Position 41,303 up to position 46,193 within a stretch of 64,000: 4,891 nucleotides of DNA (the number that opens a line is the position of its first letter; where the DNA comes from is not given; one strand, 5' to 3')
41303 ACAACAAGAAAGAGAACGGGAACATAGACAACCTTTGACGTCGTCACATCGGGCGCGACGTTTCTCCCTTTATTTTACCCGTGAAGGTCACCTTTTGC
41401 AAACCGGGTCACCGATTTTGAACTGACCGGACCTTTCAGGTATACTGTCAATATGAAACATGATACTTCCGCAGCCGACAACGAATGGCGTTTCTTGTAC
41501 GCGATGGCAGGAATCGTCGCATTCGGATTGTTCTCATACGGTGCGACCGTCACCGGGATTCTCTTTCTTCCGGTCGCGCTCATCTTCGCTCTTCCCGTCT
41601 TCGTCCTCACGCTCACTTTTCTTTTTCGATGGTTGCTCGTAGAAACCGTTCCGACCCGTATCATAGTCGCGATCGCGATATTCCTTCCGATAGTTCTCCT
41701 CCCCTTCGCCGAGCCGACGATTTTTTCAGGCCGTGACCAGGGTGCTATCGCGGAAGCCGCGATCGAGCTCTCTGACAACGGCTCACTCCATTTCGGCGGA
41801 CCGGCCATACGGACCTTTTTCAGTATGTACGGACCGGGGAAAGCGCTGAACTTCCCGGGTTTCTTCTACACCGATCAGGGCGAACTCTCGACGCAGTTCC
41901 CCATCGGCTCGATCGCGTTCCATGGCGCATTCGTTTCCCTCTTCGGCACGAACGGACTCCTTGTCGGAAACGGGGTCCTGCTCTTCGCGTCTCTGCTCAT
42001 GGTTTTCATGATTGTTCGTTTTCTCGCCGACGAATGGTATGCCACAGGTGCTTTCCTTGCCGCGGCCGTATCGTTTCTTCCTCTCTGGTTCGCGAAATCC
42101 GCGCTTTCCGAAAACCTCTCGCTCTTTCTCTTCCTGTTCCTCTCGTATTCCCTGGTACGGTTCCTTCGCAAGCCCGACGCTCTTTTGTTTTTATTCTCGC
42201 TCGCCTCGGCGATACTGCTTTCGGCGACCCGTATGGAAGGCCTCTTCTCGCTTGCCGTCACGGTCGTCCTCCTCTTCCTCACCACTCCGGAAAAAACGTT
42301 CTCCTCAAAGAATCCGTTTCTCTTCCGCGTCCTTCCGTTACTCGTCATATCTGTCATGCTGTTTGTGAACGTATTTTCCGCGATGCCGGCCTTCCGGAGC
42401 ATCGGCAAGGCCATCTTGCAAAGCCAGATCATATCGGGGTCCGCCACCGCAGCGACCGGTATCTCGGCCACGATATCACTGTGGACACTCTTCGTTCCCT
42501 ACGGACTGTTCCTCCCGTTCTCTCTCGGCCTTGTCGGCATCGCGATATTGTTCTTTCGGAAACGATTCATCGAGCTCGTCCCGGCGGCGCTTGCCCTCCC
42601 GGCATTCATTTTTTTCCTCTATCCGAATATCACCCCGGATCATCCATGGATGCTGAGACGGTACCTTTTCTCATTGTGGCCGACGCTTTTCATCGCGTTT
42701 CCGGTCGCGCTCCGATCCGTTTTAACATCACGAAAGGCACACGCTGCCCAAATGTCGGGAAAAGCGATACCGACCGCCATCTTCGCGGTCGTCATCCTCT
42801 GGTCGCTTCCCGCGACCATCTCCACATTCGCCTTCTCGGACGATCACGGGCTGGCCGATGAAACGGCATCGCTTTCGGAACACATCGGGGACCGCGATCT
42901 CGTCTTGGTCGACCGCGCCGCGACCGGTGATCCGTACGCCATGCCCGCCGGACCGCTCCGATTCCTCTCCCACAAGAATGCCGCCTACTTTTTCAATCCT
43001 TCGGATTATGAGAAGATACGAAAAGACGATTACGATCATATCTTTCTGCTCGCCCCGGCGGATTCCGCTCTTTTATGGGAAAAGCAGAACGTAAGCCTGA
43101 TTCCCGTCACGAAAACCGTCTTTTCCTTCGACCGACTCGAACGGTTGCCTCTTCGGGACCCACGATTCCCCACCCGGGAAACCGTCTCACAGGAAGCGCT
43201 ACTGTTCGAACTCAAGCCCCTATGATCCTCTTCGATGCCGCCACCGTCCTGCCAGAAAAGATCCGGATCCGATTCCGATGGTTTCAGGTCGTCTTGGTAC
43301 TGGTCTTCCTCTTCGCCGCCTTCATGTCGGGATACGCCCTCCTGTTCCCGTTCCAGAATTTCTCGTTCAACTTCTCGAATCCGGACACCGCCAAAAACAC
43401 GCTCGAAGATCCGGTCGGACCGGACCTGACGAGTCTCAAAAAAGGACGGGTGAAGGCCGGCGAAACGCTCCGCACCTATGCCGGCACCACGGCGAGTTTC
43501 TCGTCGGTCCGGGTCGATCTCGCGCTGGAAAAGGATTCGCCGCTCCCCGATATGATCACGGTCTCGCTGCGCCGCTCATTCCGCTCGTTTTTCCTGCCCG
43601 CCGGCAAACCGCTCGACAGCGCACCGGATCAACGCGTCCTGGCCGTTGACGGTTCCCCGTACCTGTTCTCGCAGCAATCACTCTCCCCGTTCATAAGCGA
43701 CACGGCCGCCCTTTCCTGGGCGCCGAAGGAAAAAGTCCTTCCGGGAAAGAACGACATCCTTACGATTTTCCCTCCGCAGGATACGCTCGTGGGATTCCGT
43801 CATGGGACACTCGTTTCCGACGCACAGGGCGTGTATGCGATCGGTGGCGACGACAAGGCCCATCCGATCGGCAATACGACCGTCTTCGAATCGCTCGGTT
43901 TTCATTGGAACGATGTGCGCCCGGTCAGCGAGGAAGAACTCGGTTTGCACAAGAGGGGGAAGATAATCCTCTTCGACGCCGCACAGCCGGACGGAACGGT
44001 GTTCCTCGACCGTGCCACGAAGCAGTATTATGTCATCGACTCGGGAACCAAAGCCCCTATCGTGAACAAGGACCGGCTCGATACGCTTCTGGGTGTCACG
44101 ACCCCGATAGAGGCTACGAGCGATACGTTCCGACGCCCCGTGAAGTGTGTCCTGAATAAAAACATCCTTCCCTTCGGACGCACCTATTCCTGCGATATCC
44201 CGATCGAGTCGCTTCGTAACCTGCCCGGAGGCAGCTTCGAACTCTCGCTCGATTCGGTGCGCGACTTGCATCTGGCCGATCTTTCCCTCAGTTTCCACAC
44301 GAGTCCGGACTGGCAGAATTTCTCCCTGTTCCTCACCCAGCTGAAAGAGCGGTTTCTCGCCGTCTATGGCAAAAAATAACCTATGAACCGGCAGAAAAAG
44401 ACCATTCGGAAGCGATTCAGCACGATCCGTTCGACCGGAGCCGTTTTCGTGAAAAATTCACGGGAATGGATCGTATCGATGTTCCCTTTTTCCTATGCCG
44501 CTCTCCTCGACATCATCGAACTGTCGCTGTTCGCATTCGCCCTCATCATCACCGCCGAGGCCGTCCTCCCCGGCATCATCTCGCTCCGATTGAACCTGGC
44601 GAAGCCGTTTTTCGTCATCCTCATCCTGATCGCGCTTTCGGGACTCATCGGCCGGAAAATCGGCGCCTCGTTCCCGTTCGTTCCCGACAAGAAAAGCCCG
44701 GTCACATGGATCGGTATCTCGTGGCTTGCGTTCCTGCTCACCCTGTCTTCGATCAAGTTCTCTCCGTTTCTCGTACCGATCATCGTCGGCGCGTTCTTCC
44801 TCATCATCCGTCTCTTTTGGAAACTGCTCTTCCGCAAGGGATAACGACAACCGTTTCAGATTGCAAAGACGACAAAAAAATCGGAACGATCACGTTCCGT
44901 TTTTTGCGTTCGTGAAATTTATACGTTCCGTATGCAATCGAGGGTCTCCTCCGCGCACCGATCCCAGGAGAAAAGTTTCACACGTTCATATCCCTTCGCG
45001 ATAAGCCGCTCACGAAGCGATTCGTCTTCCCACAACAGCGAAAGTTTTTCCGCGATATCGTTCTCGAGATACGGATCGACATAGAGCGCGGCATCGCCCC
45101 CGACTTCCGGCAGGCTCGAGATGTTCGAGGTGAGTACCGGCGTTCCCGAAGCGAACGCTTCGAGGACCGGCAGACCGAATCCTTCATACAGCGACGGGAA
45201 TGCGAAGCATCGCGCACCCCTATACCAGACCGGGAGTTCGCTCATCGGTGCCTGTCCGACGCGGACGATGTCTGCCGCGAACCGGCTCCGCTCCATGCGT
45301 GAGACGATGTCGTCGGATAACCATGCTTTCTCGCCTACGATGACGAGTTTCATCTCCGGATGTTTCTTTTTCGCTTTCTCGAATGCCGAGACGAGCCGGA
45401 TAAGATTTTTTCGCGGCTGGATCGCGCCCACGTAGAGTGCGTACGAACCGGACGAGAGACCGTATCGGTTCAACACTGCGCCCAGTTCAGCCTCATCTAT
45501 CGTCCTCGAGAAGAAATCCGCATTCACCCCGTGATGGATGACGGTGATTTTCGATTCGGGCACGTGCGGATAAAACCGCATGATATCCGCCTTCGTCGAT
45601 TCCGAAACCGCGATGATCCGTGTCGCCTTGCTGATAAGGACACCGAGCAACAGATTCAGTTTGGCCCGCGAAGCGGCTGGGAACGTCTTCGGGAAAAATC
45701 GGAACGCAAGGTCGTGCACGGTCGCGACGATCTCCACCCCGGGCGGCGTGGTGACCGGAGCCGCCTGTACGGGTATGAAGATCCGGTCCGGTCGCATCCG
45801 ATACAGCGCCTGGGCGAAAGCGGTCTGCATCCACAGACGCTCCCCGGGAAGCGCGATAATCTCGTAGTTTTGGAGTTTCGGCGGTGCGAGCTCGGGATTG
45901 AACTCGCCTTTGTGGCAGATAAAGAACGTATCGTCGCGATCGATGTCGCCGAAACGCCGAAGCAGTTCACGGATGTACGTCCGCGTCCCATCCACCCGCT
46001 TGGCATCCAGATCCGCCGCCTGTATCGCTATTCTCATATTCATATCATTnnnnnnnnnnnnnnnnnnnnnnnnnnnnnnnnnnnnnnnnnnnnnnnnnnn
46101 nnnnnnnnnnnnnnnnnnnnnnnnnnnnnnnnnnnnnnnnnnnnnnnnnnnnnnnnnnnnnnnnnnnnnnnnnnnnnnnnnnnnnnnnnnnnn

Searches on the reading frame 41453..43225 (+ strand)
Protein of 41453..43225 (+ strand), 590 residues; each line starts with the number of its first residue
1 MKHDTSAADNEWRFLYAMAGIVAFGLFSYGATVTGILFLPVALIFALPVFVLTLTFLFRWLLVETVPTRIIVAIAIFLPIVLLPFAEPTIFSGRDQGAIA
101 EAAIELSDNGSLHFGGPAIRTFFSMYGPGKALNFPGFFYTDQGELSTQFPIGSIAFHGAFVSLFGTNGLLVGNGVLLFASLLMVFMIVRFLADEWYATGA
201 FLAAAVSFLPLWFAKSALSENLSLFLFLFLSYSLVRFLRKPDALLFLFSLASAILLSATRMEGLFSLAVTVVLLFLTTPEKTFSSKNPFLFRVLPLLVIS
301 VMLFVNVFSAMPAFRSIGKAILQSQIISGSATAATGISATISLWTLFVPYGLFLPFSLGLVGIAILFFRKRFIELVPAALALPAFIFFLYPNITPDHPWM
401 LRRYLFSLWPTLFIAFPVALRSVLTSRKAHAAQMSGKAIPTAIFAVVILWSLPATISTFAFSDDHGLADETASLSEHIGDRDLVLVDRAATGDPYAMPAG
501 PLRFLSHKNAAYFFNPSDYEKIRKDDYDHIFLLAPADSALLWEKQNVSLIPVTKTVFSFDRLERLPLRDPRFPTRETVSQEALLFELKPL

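Call 10: search_protein_families(library=pfam, proteins=[window:41453-43225:+], max_evalue=0.001)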
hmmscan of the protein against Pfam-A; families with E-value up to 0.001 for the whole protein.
window:41453-43225:+ (590 aa): 0 families

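Call 25: search_protein_families(library=pfam, proteins=[window:41453-43225:+], max_evalue=10)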
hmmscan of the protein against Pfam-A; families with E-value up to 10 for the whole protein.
window:41453-43225:+ (590 aa): 1 family
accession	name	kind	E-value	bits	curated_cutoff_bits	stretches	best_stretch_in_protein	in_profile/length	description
PF16938.10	Phage_holin_Dp1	-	2.1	9.2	25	1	43-82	16-54/63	Putative phage holin Dp-1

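Call 35: find_homologous_proteins(query=window:41453-43225:+, max_evalue=0.001)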
Query window:41453-43225:+ (590 aa): 503 proteins with E <= 0.001 among 8000 candidates; the best 120 are listed.
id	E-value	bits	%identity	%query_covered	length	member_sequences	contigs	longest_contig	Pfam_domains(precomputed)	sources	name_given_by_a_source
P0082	0.0e+0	1274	100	100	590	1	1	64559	-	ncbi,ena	ncbi:MAG: hypothetical protein WCL23_01560 [Candidatus Moraniibacteriota bacterium]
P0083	2.7e-206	705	57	100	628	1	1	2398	-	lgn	-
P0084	6.1e-199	681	56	97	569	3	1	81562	-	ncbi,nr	ncbi:MAG: hypothetical protein HGA31_00930 [Candidatus Moranbacteria bacterium]|nr:hypothetical prot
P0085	6.7e-159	549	48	100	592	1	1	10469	PF13231.13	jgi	jgi:hypothetical protein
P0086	1.2e-158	548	48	100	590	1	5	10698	-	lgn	-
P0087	4.9e-157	542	49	100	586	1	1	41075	-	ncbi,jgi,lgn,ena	ncbi:MAG: hypothetical protein WCJ25_01085 [Candidatus Moraniibacteriota bacterium]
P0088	1.5e-154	534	47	97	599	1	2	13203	-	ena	-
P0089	5.8e-154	532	48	100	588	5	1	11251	-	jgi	-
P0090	2.2e-152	527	47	100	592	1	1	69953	-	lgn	-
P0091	1.1e-150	521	47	100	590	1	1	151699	-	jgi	jgi:hypothetical protein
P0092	6.6e-150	519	48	100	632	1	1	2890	-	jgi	jgi:hypothetical protein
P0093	7.5e-150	519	48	100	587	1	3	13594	-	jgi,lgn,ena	-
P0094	1.2e-147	511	46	100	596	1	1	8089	-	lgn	-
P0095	3.1e-147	510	46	95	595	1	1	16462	-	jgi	-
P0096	6.1e-147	509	45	100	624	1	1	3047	-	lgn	-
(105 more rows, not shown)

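Call 37: search_solved_structures(query=A3, max_evalue=10)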
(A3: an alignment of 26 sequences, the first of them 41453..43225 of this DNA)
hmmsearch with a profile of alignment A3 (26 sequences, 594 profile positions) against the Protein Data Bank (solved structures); distinct sequences matched with E-value up to 10: 0.
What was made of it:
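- Tried and rejected: Sequence-profile search of the GT-C neighbour against PDB: no hit (call 37).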

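Call 38: search_protein_families(library=pfam, alignment_id=A3, max_evalue=1)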
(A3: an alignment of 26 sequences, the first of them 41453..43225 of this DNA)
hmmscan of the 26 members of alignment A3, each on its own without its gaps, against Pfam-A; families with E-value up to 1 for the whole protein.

A. member 1, window:41453-43225:+ (590 aa): 0 families

B. families by the number of members that match (of 26 scanned): 2 families
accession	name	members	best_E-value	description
PF13231.12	PMT_2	6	6.6e-07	Dolichyl-phosphate-mannose-protein mannosyltransferase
PF00525.23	Crystallin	3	0.071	Alpha crystallin A chain, N terminal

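Call 57: predict_structure(alignment_id=A3)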
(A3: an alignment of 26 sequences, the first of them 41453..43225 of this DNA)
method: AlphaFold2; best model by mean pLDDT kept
length: 590 residues; sequences in the alignment: 26
mean_pLDDT: 87.3   pTM: 0.90
mean pLDDT of the five models: 87.3, 84.9, 84.3, 84.1, 83.4
residues with pLDDT >= 90: 342; 70-90: 192; 50-70: 42; < 50: 14
segments of 3 or more residues with pLDDT < 50: 1-4, 328-331, 428-432
pLDDT, mean of each block of 10 residues (from residue 1): 57 95 95 90 93 96 94 96 86 84 92 90 91 87 90 94 93 95 97 95 94 84 96 94 92 93 90 79 72 84 80 69 56 65 89 94 96 95 81 68 90 96 70 65 95 89 87 94 94 89 92 88 93 87 79 93 86 92 90
secondary structure, 60 per line:
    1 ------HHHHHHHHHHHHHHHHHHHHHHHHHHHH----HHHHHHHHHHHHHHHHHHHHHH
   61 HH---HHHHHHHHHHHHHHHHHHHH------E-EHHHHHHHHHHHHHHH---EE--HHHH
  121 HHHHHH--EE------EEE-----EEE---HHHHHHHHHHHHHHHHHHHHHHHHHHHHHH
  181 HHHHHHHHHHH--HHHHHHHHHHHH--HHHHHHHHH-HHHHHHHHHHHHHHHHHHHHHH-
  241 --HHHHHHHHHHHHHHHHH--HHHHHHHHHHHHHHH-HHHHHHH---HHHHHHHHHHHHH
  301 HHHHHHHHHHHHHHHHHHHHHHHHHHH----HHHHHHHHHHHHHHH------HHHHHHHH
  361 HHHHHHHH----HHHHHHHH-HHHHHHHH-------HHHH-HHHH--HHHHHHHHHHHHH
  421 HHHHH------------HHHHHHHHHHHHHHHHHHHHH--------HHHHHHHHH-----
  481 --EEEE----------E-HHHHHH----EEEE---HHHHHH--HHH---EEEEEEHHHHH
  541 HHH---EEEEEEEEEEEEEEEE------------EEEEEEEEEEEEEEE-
elements in order: H7-34 H39-62 H66-85 H95-109 H117-126 E137-139 E145-147 H151-191 H194-205 H208-216 H218-239 H243-259 H262-276 H278-284 H288-327 H332-346 H353-368 H373-380 H382-389 H397-400 H402-405 H408-425 H438-458 H467-475 E483-486 H499-504 E509-512 H516-521 E530-535 H536-543 E547-562 E575-589

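Call 60: fold_search(model_id=the predicted structure, library=pdb)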
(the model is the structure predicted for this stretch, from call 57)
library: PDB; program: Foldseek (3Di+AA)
matches with E <= 10: 226; with E <= 0.001: 22
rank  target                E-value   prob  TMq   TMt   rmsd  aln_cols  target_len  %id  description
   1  9s6t_A                5.0e-08  1.00  0.48  0.56   8.0       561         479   14  Ternary cryo-EM structure of chicken ALG12 with Dol25-PP-GlcNAc2Man7, Dol25-P-Man, and Fab (released 2026-03-18)
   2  9s6s_A                1.0e-05  1.00  0.48  0.52   8.7       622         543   14  Ternary cryo-EM structure of human ALG9 with Dol25-PP-GlcNAc2Man6, Dol25-P-Man and Fab (released 2026-03-18)
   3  5f15                  1.6e-05  1.00  0.51  0.55  10.8       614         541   12  Crystal Structure of ArnT from Cupriavidus metallidurans bound to Undecaprenyl phosphate (released 2016-02-17)
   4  5ezm                  1.8e-05  1.00  0.51  0.55  10.2       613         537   14  Crystal Structure of ArnT from Cupriavidus metallidurans in the apo state (released 2016-02-17)
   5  7oci_F                1.8e-05  1.00  0.51  0.47  10.5       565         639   12  Cryo-EM structure of yeast Ost6p containing oligosaccharyltransferase complex (released 2022-02-16)
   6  8age_A                4.5e-05  1.00  0.50  0.47  10.5       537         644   12  Structure of yeast oligosaccharylransferase complex with acceptor peptide bound (released 2022-12-07)
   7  6gxc_A                6.6e-05  1.00  0.48  0.42  10.3       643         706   11  Bacterial oligosaccharyltransferase PglB in complex with an inhibitory peptide and a reactive lipid-linked oligosaccha (released 2018-11-14)
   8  9n9j_I                8.1e-05  1.00  0.40  0.34  12.6       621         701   13  Structure of a GRP94 folding intermediate engaged with a CCDC134- and FKBP11-bound secretory translocon (released 2025-11-19)
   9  8pn9_A                8.5e-05  1.00  0.47  0.43  11.8       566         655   11  Structure of human oligosaccharyltransferase OST-A complex bound to NGI-1 (released 2024-05-08)
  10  5ogl_A                9.6e-05  1.00  0.46  0.39  11.7       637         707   10  Structure of bacterial oligosaccharyltransferase PglB in complex with an acceptor peptide and an lipid-linked oligosac (released 2017-10-25)
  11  3rce_A                1.1e-04  1.00  0.46  0.41  12.7       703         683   11  Bacterial oligosaccharyltransferase PglB (released 2011-06-15)
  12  3waj                  1.4e-04  1.00  0.47  0.36  13.2       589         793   12  Crystal structure of the Archaeoglobus fulgidus oligosaccharyltransferase (O29867_ARCFU) complex with Zn and sulfate (released 2013-10-30)
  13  6ezn_F                1.5e-04  1.00  0.46  0.42  13.0       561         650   12  Cryo-EM structure of the yeast oligosaccharyltransferase (OST) complex (released 2018-01-17)
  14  6c26_A                2.1e-04  1.00  0.48  0.44  12.2       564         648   12  The Cryo-EM structure of a eukaryotic oligosaccharyl transferase complex (released 2018-01-31)
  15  8b6l_I                2.1e-04  1.00  0.45  0.39  11.3       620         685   12  Subtomogram average of the human Sec61-TRAP-OSTA-translocon (released 2022-12-07)
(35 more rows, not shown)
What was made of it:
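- On GT-C glycosyltransferases (the neighbouring gene, 41453-43225): PMT_2 is hit in 6 of 26 family members (calls 38, 57, 60).
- GT-C fold of the neighbour (calls 57, 60).
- Tried and rejected: The fold search was needed (call 60).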

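Call 83: search_protein_families(library=ncbifam, proteins=[window:41453-43225:+], max_evalue=0.00001)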
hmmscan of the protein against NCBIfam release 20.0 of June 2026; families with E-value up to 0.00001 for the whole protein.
window:41453-43225:+ (590 aa): 0 families

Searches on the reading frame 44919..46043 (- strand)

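Call 11: search_protein_families(library=pfam, proteins=[window:44919-46043:-], max_evalue=0.001)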
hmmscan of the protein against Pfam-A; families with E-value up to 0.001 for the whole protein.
window:44919-46043:- (374 aa): 6 families
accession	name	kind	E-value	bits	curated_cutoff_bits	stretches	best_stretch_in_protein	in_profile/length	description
PF00534.26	Glycos_transf_1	-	7.9e-31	107.3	26.4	1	201-354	17-172/172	Glycosyl transferases group 1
PF13692.12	Glyco_trans_1_4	-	1.5e-23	84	27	1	202-340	4-142/142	Glycosyl transferases group 1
PF13439.12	Glyco_transf_4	-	6.9e-15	55.9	28.5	1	18-176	2-169/170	Glycosyltransferase Family 4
PF13524.12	Glyco_trans_1_2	-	6.6e-09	36.3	25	1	220-368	5-143/144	Glycosyl transferase-like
PF20706.3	GT4-conflict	-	4.1e-07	29.8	26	1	209-309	209-314/385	Family 4 Glycosyltransferase in conflict systems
PF13579.12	Glyco_trans_4_4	-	0.0001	23.1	29.7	1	19-171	2-157/158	Glycosyl transferase 4-like domain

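Call 83: search_protein_families(library=ncbifam, proteins=[window:44919-46043:-], max_evalue=0.00001)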
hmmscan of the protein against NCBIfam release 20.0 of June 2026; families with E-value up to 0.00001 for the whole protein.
window:44919-46043:- (374 aa): 20 families
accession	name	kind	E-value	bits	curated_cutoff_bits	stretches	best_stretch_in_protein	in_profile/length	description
TIGR04047.1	MSMEG_0565_glyc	hypoth_equivalog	1.1e-39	136.6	259.85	1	137-370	136-370/373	MSMEG_0565 family glycosyltransferase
TIGR02149.1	glgA_Coryne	subfamily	4.3e-30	105.1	302.4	1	138-374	143-390/391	glycogen synthase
TIGR03449.1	mycothiol_MshA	equivalog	1.7e-23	83.2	462.5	1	136-370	161-399/406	D-inositol-3-phosphate glycosyltransferase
TIGR04157.1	glyco_rSAM_CFB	subfamily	4.5e-16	58.8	400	1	137-317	167-341/406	TIGR04157 family glycosyltransferase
TIGR03088.1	stp2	hypoth_equivalog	1.5e-14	53.8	409.05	1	122-366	119-365/374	TIGR03088 family PEP-CTERM/XrtA system glycosyltransferase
NF038229.1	Glyco4_Geo_Pelo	equivalog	3e-13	49.5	400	1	137-356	107-317/338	GPMC system family 4 glycosyltransferase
TIGR03999.1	thiol_BshA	equivalog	5.3e-12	45.4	273.7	1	136-361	141-360/375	N-acetyl-alpha-D-glucosaminyl L-malate synthase BshA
NF038295.1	EPS_HpsP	equivalog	7.1e-12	45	550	1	168-372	180-385/388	hormogonium polysaccharide biosynthesis glycosyltransferase HpsP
NF050063.1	ProtGlycPglJ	equivalog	5.6e-11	42.3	500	1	131-368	136-360/363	N-acetylgalactosamine-N,N'-diacetylbacillosaminyl-diphospho-undecaprenol 4-alpha-N-acetylgalactosaminyltransferase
TIGR04063.1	stp3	hypoth_equivalog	7.8e-11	41.5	442.05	1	136-356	154-376/397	TIGR04063 family PEP-CTERM/XrtA system glycosyltransferase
NF012028.0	PRK15484.1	subfamily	2.4e-10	40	618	1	156-315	152-316/380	lipopolysaccharide N-acetylglucosaminyltransferase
NF047684.1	TeichurnBiosyTuaC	equivalog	1.3e-09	37.5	550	1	135-356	160-370/391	teichuronic acid biosynthesis protein TuaC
NF041876.1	EPS_EpsE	equivalog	1.5e-09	37.6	400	1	151-365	173-387/389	exopolysaccharide biosynthesis GT4 family glycosyltransferase EpsE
NF053513.1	Gtran_IagA_BgsA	equivalog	2.6e-09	36.5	460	1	137-315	103-274/333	LTA glycolipid anchor biosynthesis glycosyltransferase, IagA/BgsA family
NF038298.1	EPS_HpsO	equivalog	3.7e-09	35.8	575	1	146-356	152-368/388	hormogonium polysaccharide biosynthesis glycosyltransferase HpsO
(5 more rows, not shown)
